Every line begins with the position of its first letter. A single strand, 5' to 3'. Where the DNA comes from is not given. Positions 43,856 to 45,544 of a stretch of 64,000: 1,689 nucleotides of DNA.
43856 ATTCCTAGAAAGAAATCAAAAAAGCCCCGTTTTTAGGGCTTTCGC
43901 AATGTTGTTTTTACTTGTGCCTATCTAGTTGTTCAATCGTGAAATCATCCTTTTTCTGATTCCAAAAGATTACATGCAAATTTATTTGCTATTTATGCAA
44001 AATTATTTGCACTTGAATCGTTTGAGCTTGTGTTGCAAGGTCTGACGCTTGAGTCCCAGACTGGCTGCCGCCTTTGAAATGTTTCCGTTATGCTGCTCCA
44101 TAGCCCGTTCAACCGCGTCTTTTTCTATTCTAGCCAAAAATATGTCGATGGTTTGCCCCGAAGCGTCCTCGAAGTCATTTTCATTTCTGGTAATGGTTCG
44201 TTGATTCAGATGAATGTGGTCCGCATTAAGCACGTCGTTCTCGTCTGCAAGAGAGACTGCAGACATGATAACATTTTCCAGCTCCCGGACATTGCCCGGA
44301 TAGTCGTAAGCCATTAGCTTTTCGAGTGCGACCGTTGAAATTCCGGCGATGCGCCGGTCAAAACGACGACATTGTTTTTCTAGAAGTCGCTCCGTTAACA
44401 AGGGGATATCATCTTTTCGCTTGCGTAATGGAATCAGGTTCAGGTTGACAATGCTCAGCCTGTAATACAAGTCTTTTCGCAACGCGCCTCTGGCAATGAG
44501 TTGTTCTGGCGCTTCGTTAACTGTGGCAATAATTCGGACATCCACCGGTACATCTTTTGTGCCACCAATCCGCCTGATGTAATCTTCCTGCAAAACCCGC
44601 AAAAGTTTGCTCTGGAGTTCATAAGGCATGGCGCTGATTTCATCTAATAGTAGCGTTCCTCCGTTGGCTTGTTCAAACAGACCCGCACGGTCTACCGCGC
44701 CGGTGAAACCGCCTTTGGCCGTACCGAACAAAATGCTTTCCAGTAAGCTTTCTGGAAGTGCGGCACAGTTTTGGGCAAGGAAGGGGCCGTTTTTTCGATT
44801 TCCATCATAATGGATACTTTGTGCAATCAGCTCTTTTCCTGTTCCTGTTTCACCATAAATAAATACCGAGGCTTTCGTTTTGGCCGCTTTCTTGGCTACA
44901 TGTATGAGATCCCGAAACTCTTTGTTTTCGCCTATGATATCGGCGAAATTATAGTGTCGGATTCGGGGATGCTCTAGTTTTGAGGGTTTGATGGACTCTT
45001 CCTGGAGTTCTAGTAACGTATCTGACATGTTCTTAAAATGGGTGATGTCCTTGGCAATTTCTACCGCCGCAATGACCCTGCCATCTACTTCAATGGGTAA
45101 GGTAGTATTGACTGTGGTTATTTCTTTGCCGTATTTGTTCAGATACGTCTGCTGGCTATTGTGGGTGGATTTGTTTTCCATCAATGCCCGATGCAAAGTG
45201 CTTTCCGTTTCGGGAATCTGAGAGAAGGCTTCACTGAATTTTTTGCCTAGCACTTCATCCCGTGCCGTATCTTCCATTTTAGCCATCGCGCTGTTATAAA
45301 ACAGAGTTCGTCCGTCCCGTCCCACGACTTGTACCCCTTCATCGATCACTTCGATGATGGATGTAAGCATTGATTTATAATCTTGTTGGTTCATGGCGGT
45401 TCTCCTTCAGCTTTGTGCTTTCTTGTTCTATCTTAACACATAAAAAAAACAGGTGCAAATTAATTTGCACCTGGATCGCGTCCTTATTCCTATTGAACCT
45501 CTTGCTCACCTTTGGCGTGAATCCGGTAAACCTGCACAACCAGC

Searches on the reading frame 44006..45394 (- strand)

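Call 48: search_protein_families(library=ncbifam, proteins=[window:44006-45394:-], max_evalue=0.00001)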
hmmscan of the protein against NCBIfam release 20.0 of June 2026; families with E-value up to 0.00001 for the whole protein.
window:44006-45394:- (463 aa): 33 families (the best 25 are shown)
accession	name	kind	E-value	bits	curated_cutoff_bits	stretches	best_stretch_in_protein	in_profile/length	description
NF041552.1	TF_PrdR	equivalog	2.1e-113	379.7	795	1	3-460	129-576/577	sigma-54 dependent transcriptional regulator PrdR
NF008469.0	PRK11361.1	equivalog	9.1e-91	304.9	714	1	122-460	114-454/461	acetoacetate metabolism transcriptional regulator AtoC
TIGR01817.1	nifA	equivalog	1.9e-88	297.5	528.85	1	131-404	176-448/534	nif-specific transcriptional activator NifA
TIGR02915.1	PEP_resp_reg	equivalog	1.5e-86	291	502.6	1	148-461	136-443/445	PEP-CTERM-box response regulator transcription factor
NF003451.0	PRK05022.1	equivalog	3.6e-85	286.6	476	1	129-462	167-510/512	nitric oxide reductase transcriptional regulator NorR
NF050807.1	TransRegFlbDCaul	equivalog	5.5e-83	279.3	750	1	152-461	119-439/454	sigma-54-dependent transcriptional regulator FlbD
TIGR01818.1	ntrC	equivalog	2.1e-80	270.8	558.6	1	139-458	122-461/463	nitrogen regulation protein NR(I)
NF041906.1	V4R_TF_MobR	exception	4e-78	263.2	999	1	112-459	189-543/544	phenol degradation transcriptional regulator MobR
TIGR02329.1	propionate_PrpR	equivalog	4.5e-77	259.9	499.2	1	147-458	208-525/526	propionate catabolism operon regulatory protein PrpR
NF049963.1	RespRegFlgRCampy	domain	5.3e-77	259.5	750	1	151-461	134-428/429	fla regulon two-component system response regulator FlgR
NF011953.0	PRK15424.1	equivalog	3.7e-75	253.6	703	1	144-459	212-533/538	propionate catabolism operon regulatory protein PrpR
NF041946.1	LuxO_transreg_Vib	equivalog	1.3e-73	248.4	800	1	144-461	126-461/463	quorum-sensing sigma-54 dependent transcriptional regulator LuxO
NF038308.1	RNA_repair_RtcR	equivalog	2.5e-73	247.8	650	1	78-459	98-515/530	RNA repair transcriptional activator RtcR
NF008485.2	PRK11388.1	equivalog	2.7e-72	244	551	1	7-461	209-636/643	dihydroxyacetone kinase operon transcriptional regulator DhaR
NF011695.0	PRK15115.1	equivalog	5.5e-72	242.9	763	1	152-458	136-434/445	two-component system response regulator GlrR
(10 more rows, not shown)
